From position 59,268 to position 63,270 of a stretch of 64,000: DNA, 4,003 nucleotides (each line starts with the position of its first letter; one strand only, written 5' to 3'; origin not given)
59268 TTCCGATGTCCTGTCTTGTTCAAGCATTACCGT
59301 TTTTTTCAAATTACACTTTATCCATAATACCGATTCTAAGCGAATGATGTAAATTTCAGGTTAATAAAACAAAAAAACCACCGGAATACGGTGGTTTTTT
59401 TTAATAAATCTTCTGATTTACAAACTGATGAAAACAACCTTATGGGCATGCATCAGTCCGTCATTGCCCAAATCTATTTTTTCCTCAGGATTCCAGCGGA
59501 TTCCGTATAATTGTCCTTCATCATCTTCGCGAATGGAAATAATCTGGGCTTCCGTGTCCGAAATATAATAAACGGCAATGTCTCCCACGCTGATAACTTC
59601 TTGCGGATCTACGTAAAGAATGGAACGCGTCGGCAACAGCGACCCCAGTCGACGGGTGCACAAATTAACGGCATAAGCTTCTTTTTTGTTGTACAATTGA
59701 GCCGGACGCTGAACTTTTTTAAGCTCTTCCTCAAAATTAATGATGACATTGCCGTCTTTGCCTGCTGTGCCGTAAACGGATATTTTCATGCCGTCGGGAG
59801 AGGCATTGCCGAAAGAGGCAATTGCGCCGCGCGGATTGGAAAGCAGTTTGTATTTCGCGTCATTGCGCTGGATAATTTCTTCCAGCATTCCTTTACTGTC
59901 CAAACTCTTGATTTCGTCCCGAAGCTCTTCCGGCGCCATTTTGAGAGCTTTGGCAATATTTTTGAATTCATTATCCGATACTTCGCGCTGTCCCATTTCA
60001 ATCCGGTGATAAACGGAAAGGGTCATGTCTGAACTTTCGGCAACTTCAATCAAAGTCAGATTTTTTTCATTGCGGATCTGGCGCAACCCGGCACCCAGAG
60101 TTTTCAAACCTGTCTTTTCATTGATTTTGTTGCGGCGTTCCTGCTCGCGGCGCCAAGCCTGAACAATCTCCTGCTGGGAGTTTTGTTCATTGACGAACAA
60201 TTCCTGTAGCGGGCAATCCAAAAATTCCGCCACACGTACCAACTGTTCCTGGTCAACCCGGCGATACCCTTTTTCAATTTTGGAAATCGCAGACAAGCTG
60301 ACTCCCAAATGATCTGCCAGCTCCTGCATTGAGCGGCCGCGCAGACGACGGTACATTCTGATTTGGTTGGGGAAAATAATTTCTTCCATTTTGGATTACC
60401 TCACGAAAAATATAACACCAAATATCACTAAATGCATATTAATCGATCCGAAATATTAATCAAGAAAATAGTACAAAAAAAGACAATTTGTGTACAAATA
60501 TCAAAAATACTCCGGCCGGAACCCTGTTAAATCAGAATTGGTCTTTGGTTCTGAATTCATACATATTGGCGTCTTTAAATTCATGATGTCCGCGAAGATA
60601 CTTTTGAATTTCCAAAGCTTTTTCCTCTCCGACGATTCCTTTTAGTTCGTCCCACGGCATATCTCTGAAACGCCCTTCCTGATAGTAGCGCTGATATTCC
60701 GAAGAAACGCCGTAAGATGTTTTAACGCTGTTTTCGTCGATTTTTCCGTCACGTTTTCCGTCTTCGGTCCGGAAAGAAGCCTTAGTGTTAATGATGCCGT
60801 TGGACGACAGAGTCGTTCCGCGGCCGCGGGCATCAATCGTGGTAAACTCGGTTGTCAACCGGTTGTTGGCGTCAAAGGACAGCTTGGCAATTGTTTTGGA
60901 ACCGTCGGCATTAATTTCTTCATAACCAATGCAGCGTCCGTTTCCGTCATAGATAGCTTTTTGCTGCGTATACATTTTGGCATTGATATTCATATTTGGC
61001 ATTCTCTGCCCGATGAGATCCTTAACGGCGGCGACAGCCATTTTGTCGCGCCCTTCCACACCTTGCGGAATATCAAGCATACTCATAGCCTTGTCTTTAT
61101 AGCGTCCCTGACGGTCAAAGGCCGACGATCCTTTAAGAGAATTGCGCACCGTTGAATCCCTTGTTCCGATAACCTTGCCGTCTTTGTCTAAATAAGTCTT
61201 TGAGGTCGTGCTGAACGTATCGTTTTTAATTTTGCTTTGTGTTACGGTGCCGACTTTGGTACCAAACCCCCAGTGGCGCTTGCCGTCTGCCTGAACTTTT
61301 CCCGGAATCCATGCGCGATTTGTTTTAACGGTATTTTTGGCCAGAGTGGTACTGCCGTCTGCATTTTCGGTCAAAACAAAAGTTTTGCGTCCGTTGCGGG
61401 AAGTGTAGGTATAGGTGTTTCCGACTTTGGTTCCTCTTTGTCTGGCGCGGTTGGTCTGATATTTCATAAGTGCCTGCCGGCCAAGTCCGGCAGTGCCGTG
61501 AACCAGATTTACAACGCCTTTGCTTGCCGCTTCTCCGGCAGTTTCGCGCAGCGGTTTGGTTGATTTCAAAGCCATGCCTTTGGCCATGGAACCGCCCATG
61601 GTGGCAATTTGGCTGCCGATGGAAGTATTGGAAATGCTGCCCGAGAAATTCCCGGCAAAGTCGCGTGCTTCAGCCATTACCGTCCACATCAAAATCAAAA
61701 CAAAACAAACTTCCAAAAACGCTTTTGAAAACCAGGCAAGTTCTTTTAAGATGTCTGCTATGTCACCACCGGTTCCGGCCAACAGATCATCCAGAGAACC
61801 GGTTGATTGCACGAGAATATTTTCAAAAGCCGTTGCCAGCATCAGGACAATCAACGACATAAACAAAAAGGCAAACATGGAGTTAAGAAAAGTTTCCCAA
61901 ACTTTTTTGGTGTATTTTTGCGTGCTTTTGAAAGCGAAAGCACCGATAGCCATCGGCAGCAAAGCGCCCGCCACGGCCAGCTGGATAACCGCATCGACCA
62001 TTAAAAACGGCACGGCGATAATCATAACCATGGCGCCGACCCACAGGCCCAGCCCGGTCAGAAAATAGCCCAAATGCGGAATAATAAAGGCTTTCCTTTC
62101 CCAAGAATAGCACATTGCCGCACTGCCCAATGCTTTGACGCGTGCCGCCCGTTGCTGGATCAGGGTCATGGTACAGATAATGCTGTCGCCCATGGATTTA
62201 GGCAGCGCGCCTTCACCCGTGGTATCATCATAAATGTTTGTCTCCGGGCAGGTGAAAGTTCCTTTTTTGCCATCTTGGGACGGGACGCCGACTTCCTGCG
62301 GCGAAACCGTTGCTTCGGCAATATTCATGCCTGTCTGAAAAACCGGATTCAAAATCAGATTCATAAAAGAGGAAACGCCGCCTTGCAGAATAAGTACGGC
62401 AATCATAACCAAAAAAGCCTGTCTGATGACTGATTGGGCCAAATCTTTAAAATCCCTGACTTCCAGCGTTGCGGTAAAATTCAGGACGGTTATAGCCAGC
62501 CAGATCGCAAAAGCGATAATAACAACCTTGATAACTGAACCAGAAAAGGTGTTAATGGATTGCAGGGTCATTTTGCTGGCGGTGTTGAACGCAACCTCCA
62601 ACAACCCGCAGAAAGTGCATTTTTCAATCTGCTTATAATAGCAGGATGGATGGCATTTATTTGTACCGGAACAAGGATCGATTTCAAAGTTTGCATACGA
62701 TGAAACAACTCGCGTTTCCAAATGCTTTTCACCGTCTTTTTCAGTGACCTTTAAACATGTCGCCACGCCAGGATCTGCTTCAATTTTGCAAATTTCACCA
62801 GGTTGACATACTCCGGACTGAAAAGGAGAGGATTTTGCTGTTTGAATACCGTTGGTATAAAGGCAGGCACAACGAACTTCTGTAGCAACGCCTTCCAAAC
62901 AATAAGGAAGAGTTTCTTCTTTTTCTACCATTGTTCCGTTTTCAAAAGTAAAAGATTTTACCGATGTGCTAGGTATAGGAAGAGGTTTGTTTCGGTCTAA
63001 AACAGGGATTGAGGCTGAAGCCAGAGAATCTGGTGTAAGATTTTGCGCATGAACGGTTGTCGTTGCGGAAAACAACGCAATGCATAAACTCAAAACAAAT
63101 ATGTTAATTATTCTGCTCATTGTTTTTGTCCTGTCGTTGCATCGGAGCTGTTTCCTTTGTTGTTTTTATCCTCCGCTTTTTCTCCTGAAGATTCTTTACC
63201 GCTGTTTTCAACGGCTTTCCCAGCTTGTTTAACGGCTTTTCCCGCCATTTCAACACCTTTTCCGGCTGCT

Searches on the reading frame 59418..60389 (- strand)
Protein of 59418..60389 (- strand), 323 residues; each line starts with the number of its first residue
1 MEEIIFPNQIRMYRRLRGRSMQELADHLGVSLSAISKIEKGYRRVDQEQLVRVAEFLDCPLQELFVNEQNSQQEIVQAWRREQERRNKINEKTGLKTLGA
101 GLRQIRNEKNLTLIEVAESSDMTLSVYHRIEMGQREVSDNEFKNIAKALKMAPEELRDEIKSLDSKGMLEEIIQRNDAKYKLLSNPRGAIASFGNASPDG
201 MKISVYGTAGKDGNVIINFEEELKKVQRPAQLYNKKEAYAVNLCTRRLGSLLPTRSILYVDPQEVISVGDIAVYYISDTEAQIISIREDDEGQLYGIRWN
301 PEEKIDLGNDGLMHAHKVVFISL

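Call 17: search_protein_families(library=pfam, proteins=[window:59418-60389:-], max_evalue=0.001)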
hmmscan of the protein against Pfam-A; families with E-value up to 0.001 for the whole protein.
window:59418-60389:- (323 aa): 8 families
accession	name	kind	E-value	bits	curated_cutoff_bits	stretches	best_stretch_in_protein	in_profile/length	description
PF01381.28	HTH_3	-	1.5e-27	95.9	23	2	10-64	1-55/55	Helix-turn-helix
PF13560.12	HTH_31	-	2.7e-19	69.7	27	2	9-63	5-60/64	Helix-turn-helix domain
PF12844.13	HTH_19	-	4.8e-13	49.2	30.2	2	10-65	4-59/64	Helix-turn-helix domain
PF13443.12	HTH_26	-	4.2e-10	40.2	22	1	10-66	2-59/63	Cro/C1-type HTH DNA-binding domain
PF13413.12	HTH_25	-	3.1e-05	24.2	24.6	0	102-154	2-60/62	Helix-turn-helix domain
PF04545.22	Sigma70_r4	-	5.7e-05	23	24.1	1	12-40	15-42/50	Sigma-70, region 4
PF07022.19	Phage_CI_repr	-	0.00016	22.4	22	1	12-69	6-62/65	Bacteriophage CI repressor helix-turn-helix domain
PF13693.12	HTH_35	-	0.00056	20.3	25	0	15-65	12-59/75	Winged helix-turn-helix DNA-binding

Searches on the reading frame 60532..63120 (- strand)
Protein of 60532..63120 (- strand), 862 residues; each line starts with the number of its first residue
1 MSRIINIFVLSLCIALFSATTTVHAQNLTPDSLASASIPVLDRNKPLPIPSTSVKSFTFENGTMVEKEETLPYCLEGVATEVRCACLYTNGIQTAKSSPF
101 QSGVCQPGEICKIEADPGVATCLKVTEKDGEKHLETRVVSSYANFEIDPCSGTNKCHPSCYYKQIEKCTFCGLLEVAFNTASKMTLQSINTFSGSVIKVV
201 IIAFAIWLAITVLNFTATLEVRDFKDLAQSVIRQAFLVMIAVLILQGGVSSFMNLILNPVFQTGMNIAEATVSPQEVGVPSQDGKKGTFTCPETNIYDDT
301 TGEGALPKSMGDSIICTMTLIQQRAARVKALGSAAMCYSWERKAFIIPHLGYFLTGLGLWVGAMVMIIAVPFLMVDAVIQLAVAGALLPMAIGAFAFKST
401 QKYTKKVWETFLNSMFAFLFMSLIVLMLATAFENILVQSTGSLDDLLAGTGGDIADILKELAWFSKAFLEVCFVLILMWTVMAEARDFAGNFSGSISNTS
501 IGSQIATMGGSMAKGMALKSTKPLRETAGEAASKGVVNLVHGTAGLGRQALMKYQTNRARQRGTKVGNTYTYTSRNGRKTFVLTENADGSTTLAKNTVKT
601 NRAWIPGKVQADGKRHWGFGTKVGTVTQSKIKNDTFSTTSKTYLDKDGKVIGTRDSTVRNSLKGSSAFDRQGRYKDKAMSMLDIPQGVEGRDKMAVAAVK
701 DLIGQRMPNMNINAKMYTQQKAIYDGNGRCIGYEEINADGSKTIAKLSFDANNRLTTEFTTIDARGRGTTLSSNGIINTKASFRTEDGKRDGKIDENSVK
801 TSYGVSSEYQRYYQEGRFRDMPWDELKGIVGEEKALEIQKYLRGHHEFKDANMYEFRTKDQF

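Call 17: search_protein_families(library=pfam, proteins=[window:60532-63120:-], max_evalue=0.001)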
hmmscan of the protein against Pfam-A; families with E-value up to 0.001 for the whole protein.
window:60532-63120:- (862 aa): 1 family
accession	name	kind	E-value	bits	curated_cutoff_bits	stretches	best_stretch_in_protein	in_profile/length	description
PF04610.19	TrbL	-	1.2e-07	32.2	25.9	1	311-444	60-191/215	TrbL/VirB6 plasmid conjugal transfer protein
